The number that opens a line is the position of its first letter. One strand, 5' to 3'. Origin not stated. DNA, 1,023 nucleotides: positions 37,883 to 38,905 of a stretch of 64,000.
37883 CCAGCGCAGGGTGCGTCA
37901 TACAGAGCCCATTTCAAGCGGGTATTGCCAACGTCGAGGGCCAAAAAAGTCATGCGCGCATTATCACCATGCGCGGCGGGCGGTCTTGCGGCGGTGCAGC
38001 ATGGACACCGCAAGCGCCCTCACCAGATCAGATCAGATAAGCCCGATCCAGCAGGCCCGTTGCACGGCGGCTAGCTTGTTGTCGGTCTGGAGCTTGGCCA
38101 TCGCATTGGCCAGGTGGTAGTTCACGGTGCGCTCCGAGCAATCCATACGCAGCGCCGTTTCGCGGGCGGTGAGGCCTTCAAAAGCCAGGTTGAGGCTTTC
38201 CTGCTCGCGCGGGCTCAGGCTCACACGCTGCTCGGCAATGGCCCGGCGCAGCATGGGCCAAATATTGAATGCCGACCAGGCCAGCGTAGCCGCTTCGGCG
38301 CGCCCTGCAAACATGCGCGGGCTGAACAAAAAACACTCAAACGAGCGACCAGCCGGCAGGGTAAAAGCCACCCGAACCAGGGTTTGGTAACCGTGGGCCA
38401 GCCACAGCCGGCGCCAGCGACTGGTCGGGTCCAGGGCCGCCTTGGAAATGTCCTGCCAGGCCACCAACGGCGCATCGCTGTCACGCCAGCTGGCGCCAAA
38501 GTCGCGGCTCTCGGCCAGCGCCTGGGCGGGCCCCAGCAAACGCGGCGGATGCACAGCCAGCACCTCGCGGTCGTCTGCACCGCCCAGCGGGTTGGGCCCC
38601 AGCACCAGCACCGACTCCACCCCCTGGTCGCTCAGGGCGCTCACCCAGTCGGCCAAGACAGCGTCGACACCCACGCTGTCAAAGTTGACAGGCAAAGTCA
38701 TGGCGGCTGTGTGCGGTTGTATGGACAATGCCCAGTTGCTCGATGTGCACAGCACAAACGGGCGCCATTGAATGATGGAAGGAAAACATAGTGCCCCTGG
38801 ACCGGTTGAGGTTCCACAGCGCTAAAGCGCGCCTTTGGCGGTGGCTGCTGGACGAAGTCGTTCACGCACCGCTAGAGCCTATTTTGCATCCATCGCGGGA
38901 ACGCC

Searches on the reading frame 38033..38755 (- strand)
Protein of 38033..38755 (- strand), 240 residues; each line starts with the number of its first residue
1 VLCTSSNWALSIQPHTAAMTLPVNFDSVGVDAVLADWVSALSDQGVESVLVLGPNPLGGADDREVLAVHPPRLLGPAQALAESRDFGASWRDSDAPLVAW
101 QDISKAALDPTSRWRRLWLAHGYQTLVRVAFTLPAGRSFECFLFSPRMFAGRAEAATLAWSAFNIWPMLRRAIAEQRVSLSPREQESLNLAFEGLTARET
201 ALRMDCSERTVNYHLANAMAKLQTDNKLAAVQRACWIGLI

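Call 3: search_protein_families(library=pfam, proteins=[window:38033-38755:-], max_evalue=0.01)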
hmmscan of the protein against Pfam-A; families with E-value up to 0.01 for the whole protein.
window:38033-38755:- (240 aa): 5 families
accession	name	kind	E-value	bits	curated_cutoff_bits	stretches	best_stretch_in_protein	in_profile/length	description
PF00196.25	GerE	-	4.5e-14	52.2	23.5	1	179-233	2-56/57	Bacterial regulatory proteins, luxR family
PF08281.18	Sigma70_r4_2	-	2.7e-09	37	25.7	1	179-222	10-54/54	Sigma-70, region 4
PF04545.22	Sigma70_r4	-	1.2e-05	25.2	24.1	1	179-223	4-49/50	Sigma-70, region 4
PF07638.17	Sigma70_ECF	-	0.00019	21.8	21.1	1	175-224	131-181/185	ECF sigma factor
PF13384.12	HTH_23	-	0.0045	17.2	24.6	0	193-212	16-35/50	Homeodomain-like domain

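Call 4: search_protein_families(library=ncbifam, proteins=[window:38033-38755:-], max_evalue=0.01)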
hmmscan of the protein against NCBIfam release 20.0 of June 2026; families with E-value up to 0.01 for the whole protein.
window:38033-38755:- (240 aa): 19 families
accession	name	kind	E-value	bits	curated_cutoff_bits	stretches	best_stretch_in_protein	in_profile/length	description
NF052366.1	photon_PedR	equivalog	1.3e-09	38.1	120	1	179-236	2-59/74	photosynthetic electron transport-dependent transcriptional regulator PedR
NF007561.1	PRK10188.1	equivalog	3.6e-07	29.8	350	1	174-240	174-240/240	quorum-sensing transcriptional regulator SdiA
NF047785.1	respo_reg_MadR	equivalog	1e-06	28.3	300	1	169-240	139-209/209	MadR family response regulator transcription factor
TIGR02937.1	sigma70-ECF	superfamily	1.8e-06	27.7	42.9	1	172-224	110-163/165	sigma-70 family RNA polymerase sigma factor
NF047403.1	TransRegVisR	equivalog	4.2e-06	26.4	300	1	177-240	156-219/220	transcriptional regulator VisR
TIGR03541.1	reg_near_HchA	equivalog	5.1e-06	26.2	215.6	1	152-238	143-230/232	PA1136 family autoinducer-binding transcriptional regulator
NF006900.1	PRK09390.1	equivalog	5.2e-06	26.1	255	1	172-229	135-192/203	response regulator FixJ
TIGR03020.2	EpsA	equivalog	1.4e-05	24.8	170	1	177-234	188-245/247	XrtB/PEP-CTERM-associated transcriptional regulator EpsA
NF040749.1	tetrathio_RR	equivalog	3.1e-05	23.8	290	1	170-226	124-180/191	tetrathionate respiration response regulator TtrR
NF011896.0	PRK15369.1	equivalog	3.9e-05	23.4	242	1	174-231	144-201/211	two component system response regulator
NF006550.0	PRK09047.1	equivalog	0.0002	20.9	173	1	178-225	138-186/194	RNA polymerase sigma factor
TIGR02985.1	Sig70_bacteroi1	subfamily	0.00023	21.4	126.4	1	174-224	109-160/162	RNA polymerase sigma-70 factor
NF052445.1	RespRegMctR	equivalog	0.00081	18.9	300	1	169-224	134-189/205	two-component system response regulator MctR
TIGR02999.1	Sig-70_X6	subfamily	0.0015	18.5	126.15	1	179-224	134-180/183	ECF-type sigma factor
NF007505.1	PRK10100.1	equivalog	0.0019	17.9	250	1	173-233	138-198/204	biofilm master transcriptional regulator CsgD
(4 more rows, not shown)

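Call 36: find_homologous_proteins(query=window:38033-38701:-, max_evalue=0.001)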
Query window:38033-38701:- (222 aa): 838 proteins with E <= 0.001 among 2807 candidates; the best 120 are listed.
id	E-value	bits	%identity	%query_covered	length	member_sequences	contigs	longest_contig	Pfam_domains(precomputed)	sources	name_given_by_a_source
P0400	1.2e-139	481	97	100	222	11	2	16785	PF00196.26,PF04545.23,PF08281.19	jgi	jgi:DNA-binding CsgD family transcriptional regulator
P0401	5.3e-139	479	97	100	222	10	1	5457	PF00196.26,PF04545.23,PF08281.19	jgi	jgi:DNA-binding CsgD family transcriptional regulator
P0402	3.3e-133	460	93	100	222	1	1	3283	PF00196.26,PF08281.19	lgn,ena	-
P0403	1.7e-132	458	91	100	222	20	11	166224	PF00196.26,PF04545.23,PF08281.19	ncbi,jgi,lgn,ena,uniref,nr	ncbi:MAG: helix-turn-helix transcriptional regulator [Hydrogenophaga sp.]|jgi:DNA-binding CsgD famil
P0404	2.3e-132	457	93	100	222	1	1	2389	PF00196.26,PF08281.19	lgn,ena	-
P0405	1.2e-131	455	91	100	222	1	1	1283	PF00196.26,PF04545.23,PF08281.19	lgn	-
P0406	1.8e-131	454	92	100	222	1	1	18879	PF00196.26,PF08281.19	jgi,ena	-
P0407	3.6e-130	450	90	100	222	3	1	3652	PF00196.26,PF08281.19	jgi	jgi:LuxR family transcriptional regulator, quorum-sensing system regulator SolR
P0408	3.9e-129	447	90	100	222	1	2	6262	PF00196.26,PF04545.23,PF08281.19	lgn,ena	-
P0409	1.9e-128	444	88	100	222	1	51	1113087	PF00196.26,PF08281.19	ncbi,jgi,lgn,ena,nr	ncbi:MAG: helix-turn-helix transcriptional regulator [Hydrogenophaga sp.]|jgi:LuxR family quorum-sen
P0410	2.0e-128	444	88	100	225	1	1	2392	PF00196.26,PF08281.19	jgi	jgi:LuxR family transcriptional regulator, quorum-sensing system regulator SolR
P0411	2.3e-128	444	87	100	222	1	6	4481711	PF00196.26,PF08281.19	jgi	jgi:LuxR family quorum-sensing system transcriptional regulator SolR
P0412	2.7e-128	444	88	100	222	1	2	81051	PF00196.26,PF08281.19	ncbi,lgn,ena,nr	ncbi:MAG: helix-turn-helix transcriptional regulator [Polaromonas sp.]|nr:helix-turn-helix transcrip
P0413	4.4e-128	443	89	100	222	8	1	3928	PF00196.26,PF04545.23,PF08281.19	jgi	jgi:DNA-binding CsgD family transcriptional regulator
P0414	4.4e-128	443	87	100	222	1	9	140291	PF00196.26,PF08281.19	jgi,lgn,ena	jgi:LuxR family quorum-sensing system transcriptional regulator SolR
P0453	1.9e-125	435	86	100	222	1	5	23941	PF00196.26,PF08281.19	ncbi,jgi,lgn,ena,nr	ncbi:MAG: LuxR family transcriptional regulator [Rubrivivax sp.]|jgi:DNA-binding CsgD family transcr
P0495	7.3e-122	423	85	100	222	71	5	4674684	PF00196.26,PF08281.19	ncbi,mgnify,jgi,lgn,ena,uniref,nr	ncbi:bacterial regulatory s, luxR family protein [Hydrogenophaga sp. RAC07]|mgnify:FL=1|uniref:helix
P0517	4.6e-117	407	79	100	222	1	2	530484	PF00196.26,PF04545.23,PF08281.19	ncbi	ncbi:MAG: helix-turn-helix transcriptional regulator [Burkholderiaceae bacterium]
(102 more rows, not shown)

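Call 50: predict_structure(alignment_id=A2)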
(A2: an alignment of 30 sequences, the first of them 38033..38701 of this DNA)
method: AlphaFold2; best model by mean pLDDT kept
length: 222 residues; sequences in the alignment: 30
mean_pLDDT: 84.9   pTM: 0.78
mean pLDDT of the five models: 84.9, 81.5, 80.1, 79.9, 76.7
residues with pLDDT >= 90: 116; 70-90: 81; 50-70: 14; < 50: 11
segments of 3 or more residues with pLDDT < 50: 1-8, 74-76
pLDDT, mean of each block of 10 residues (from residue 1): 39 91 94 89 88 94 79 57 76 83 92 83 93 85 91 85 91 93 96 95 91 84 80
secondary structure, 60 per line:
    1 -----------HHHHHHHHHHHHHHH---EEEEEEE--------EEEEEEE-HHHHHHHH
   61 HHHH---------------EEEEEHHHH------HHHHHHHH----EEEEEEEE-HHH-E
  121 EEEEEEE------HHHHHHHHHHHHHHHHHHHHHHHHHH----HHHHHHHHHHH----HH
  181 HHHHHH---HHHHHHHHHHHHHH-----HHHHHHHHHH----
elements in order: H12-26 E30-36 E45-51 H53-64 E80-84 H85-88 H95-102 E107-114 E120-127 H134-159 H164-174 H179-186 H190-203 H209-218

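Call 54: fold_search(model_id=the predicted structure, library=pdb)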
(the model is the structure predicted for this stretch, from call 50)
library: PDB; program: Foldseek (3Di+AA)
matches with E <= 10: 1057; with E <= 0.001: 39
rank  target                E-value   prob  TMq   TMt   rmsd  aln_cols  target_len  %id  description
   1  2q0o_A                1.2e-09  1.00  0.45  0.43  12.6       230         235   21  Crystal structure of an anti-activation complex in bacterial quorum sensing (released 2007-09-25)
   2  6cbq_A                3.2e-09  1.00  0.45  0.44   7.6       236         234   20  Crystal structure of QscR bound to agonist S3 (released 2018-02-28)
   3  8dq0_C                4.6e-09  1.00  0.46  0.44   7.1       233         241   19  Quorum-sensing receptor RhlR bound to PqsE (released 2022-12-07)
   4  3szt_A                7.2e-09  1.00  0.48  0.46   7.4       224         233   19  Quorum Sensing Control Repressor, QscR, Bound to N-3-oxo-dodecanoyl-L-Homoserine Lactone (released 2011-09-28)
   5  7r3h_C                2.7e-08  1.00  0.46  0.45   7.2       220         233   20  PROSS optimitzed variant of RhlR (75 mutations) in complex with native autoinducer C4-HSL (released 2022-12-14)
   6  6v7w_E                2.8e-08  1.00  0.41  0.40  13.7       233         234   21  Crystal structure of LasR-Aqs1 complex from Pseudomonas aeruginosa (released 2020-12-16)
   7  7r3g_A                4.2e-08  1.00  0.48  0.46   7.4       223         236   21  PROSS optimitzed variant of RhlR (75 mutations) in complex with the synthetic antagonist mBTL (released 2022-12-14)
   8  4y15_B                4.2e-08  1.00  0.52  0.49   6.5       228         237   18  SdiA in complex with 3-oxo-C6-homoserine lactone (released 2015-04-08)
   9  8dq0_D                4.2e-08  1.00  0.45  0.43   7.2       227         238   19  Quorum-sensing receptor RhlR bound to PqsE (released 2022-12-07)
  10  6v7w_B                4.9e-08  1.00  0.44  0.42  13.7       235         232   20  Crystal structure of LasR-Aqs1 complex from Pseudomonas aeruginosa (released 2020-12-16)
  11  4y15_A                6.5e-08  1.00  0.54  0.51   6.3       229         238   18  SdiA in complex with 3-oxo-C6-homoserine lactone (released 2015-04-08)
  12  7r3i_B                9.5e-08  1.00  0.46  0.44   7.8       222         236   20  PROSS optimitzed variant of RhlR (61 mutations) in complex with the synthetic antagonist mBTL (released 2022-12-14)
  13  4y17_C                1.0e-07  1.00  0.51  0.48   6.4       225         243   21  SdiA in complex with 3-oxo-C8-homoserine lactone (released 2015-04-08)
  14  7r3i_A                1.1e-07  1.00  0.46  0.44   7.8       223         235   19  PROSS optimitzed variant of RhlR (61 mutations) in complex with the synthetic antagonist mBTL (released 2022-12-14)
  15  7r3e_A                1.2e-07  1.00  0.50  0.26   6.8       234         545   19  Fusion construct of PqsE and RhlR in complex with the synthetic antagonist mBTL (released 2022-12-14)
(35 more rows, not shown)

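Call 55: search_solved_structures(query=A2, max_evalue=1, show_alignments=4)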
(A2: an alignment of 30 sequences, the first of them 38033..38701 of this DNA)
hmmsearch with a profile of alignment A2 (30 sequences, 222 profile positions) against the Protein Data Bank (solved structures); distinct sequences matched with E-value up to 1: 47.
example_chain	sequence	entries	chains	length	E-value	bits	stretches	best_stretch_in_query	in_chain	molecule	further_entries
7r3g_B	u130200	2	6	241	5.7e-08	35.8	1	155-222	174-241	Regulatory protein RhlR | PROSS optimized variant of RhlR with 75 mutations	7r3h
3szt_A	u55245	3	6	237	9e-08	35.1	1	153-222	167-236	Quorum-sensing control repressor | LuxR family transcriptional regulator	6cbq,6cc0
4yn8_A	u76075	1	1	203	1.6e-06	31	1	149-216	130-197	Response regulator ChrA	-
3qp5_A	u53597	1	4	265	2.7e-06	30.3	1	159-213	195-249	CviR transcriptional regulator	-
1x3u_A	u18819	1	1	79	3.5e-06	29.9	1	158-208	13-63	Transcriptional regulatory protein fixJ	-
7r3i_A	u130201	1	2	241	6.2e-06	29.1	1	155-222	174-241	PROSS optimized variant of RhlR with 61 mutations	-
3qp6_A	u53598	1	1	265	6.8e-06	28.9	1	159-213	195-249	CviR transcriptional regulator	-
3clo_A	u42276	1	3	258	7.1e-06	28.9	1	107-219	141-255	Transcriptional regulator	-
4y13_A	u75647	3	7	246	9e-06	28.5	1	158-221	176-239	Transcriptional regulator of ftsQAZ gene cluster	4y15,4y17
4lfu_A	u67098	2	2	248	9.1e-06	28.5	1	158-221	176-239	Regulatory protein SdiA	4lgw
7r3j_C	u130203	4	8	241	1.2e-05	28.2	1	157-222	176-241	Regulatory protein RhlR | RhlR protein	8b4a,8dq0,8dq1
5xso_A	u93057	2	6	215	1.3e-05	28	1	152-216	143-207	Response regulator FixJ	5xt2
1fse_A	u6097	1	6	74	1.4e-05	27.9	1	161-215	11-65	GERE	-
1je8_A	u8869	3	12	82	3.8e-05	26.5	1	157-212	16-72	Nitrate/Nitrite Response Regulator Protein NARL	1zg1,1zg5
7r3e_A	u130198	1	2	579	4.2e-05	26.4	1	157-222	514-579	2-aminobenzoylacetyl-CoA thioesterase,Regulatory protein RhlR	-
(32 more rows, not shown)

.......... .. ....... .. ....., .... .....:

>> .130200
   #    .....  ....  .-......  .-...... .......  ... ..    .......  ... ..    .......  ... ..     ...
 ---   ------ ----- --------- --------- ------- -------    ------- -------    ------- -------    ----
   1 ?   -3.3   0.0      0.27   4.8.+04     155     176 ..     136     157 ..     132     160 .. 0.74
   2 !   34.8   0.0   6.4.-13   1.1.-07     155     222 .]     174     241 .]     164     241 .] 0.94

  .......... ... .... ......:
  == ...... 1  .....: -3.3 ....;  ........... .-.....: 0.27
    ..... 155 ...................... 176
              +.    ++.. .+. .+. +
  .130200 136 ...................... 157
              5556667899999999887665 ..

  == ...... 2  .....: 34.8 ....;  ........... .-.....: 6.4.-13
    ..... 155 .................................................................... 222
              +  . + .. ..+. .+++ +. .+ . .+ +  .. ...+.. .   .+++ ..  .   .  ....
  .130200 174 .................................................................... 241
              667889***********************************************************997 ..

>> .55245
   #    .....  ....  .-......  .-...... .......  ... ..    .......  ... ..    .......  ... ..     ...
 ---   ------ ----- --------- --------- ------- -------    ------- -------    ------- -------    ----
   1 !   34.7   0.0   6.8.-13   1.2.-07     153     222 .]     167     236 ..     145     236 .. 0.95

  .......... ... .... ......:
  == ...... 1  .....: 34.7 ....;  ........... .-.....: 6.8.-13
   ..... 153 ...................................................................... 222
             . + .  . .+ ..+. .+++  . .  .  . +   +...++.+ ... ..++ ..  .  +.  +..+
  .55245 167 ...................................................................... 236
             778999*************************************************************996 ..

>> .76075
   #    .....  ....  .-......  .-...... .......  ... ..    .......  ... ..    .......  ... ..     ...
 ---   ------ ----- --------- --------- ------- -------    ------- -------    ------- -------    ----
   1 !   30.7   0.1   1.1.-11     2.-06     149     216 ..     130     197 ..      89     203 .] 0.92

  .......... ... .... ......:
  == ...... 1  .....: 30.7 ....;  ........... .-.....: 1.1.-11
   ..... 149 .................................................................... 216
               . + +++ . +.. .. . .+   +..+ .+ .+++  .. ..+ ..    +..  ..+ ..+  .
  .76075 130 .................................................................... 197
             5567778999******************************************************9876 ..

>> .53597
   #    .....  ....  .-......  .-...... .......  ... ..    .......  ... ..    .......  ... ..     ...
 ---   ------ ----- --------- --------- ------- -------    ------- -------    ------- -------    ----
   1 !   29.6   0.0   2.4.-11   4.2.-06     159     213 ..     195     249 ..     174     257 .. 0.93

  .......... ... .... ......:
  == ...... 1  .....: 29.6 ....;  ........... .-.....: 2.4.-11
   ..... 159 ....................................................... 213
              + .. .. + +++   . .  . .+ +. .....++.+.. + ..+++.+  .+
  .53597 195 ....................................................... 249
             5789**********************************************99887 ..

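Call 64: find_encoding_contigs(protein=P0495, flank=5000, max_places=1)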
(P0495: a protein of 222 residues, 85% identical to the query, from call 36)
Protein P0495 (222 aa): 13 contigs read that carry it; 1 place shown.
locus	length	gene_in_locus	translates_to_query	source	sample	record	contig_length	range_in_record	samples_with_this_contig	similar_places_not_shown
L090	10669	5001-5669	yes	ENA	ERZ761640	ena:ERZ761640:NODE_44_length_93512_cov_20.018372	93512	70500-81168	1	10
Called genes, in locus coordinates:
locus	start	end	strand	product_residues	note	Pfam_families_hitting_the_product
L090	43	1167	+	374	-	PF00753:Lactamase_B, PF00581:Rhodanese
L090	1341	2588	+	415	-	PF00155:Aminotran_1_2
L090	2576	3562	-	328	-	-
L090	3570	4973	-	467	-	PF00512:HisKA (weak), PF02518:HATPase_c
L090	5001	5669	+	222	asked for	PF08281:Sigma70_r4_2, PF00196:GerE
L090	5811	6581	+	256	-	PF03309:Pan_kinase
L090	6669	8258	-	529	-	PF03007:WS_DGAT_cat, PF06974:WS_DGAT_C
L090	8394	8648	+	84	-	PF00887:ACBP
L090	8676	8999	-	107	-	PF09650:PHA_gran_rgn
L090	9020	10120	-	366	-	PF10023:Aminopep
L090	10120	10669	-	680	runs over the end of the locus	PF04879:Molybdop_Fe4S4, PF00384:Molybdopterin, PF01568:Molydop_binding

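Call 65: find_encoding_contigs(protein=P0453, flank=5000, max_places=1)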
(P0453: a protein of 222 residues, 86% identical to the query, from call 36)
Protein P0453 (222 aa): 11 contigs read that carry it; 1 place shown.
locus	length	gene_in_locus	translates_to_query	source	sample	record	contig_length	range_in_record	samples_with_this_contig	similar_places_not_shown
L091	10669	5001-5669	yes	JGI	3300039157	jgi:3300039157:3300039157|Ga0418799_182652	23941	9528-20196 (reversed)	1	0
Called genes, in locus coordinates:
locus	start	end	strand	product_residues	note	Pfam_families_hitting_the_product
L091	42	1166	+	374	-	PF00753:Lactamase_B (weak), PF00581:Rhodanese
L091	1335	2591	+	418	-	PF00155:Aminotran_1_2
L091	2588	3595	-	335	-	PF00072:Response_reg (faint)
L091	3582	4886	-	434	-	PF00512:HisKA (faint), PF02518:HATPase_c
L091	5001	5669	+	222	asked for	PF08281:Sigma70_r4_2, PF00196:GerE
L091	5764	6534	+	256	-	PF03309:Pan_kinase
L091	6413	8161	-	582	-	PF03007:WS_DGAT_cat, PF06974:WS_DGAT_C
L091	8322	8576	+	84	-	PF00887:ACBP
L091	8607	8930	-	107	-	PF09650:PHA_gran_rgn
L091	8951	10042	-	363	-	PF10023:Aminopep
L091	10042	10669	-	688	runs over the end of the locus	PF04879:Molybdop_Fe4S4 (weak), PF00384:Molybdopterin, PF01568:Molydop_binding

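Call 66: find_encoding_contigs(protein=P0517, flank=5000, max_places=1)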
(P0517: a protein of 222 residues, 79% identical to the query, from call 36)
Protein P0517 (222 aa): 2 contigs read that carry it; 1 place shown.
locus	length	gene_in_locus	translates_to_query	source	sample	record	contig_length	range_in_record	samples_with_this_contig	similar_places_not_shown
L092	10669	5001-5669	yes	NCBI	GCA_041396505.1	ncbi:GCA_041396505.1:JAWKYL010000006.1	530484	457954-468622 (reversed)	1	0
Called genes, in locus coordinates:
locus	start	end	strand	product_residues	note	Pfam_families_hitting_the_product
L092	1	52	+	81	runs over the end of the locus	PF02583:Trns_repr_metal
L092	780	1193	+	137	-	PF00581:Rhodanese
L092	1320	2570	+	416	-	PF00155:Aminotran_1_2, PF01041:DegT_DnrJ_EryC1 (weak)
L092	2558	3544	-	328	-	-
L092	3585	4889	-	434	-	PF00512:HisKA (weak), PF02518:HATPase_c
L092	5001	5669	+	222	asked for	PF00196:GerE, PF08281:Sigma70_r4_2, PF04545:Sigma70_r4 (weak)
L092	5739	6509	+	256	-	PF03309:Pan_kinase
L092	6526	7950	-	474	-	PF03007:WS_DGAT_cat, PF06974:WS_DGAT_C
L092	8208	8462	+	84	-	PF00887:ACBP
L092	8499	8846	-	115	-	PF09650:PHA_gran_rgn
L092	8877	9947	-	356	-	PF10023:Aminopep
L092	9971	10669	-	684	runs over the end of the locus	PF04879:Molybdop_Fe4S4, PF00384:Molybdopterin, PF01568:Molydop_binding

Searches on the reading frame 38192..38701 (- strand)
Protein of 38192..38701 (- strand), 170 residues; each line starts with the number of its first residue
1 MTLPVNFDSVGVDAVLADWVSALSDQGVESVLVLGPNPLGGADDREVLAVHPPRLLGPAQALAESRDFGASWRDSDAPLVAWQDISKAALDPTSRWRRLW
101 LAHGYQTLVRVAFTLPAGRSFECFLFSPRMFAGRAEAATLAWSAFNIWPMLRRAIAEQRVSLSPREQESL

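Call 37: search_protein_families(library=pfam, proteins=[window:38192-38701:-], max_evalue=10)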
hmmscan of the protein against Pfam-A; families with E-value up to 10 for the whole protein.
window:38192-38701:- (170 aa): 1 family
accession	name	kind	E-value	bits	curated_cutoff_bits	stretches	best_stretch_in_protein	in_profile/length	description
PF15051.11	FAM198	-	0.23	10.7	25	1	42-109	75-142/321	FAM198 protein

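Call 78: search_solved_structures(query=A3, max_evalue=10, show_alignments=5)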
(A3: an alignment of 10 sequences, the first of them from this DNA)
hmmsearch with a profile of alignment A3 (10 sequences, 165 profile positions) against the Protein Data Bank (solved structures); distinct sequences matched with E-value up to 10: 1.
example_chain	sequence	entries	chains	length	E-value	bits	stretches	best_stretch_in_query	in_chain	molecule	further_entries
4nrh_B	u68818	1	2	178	1.7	11.7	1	82-150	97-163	Chaperone SycD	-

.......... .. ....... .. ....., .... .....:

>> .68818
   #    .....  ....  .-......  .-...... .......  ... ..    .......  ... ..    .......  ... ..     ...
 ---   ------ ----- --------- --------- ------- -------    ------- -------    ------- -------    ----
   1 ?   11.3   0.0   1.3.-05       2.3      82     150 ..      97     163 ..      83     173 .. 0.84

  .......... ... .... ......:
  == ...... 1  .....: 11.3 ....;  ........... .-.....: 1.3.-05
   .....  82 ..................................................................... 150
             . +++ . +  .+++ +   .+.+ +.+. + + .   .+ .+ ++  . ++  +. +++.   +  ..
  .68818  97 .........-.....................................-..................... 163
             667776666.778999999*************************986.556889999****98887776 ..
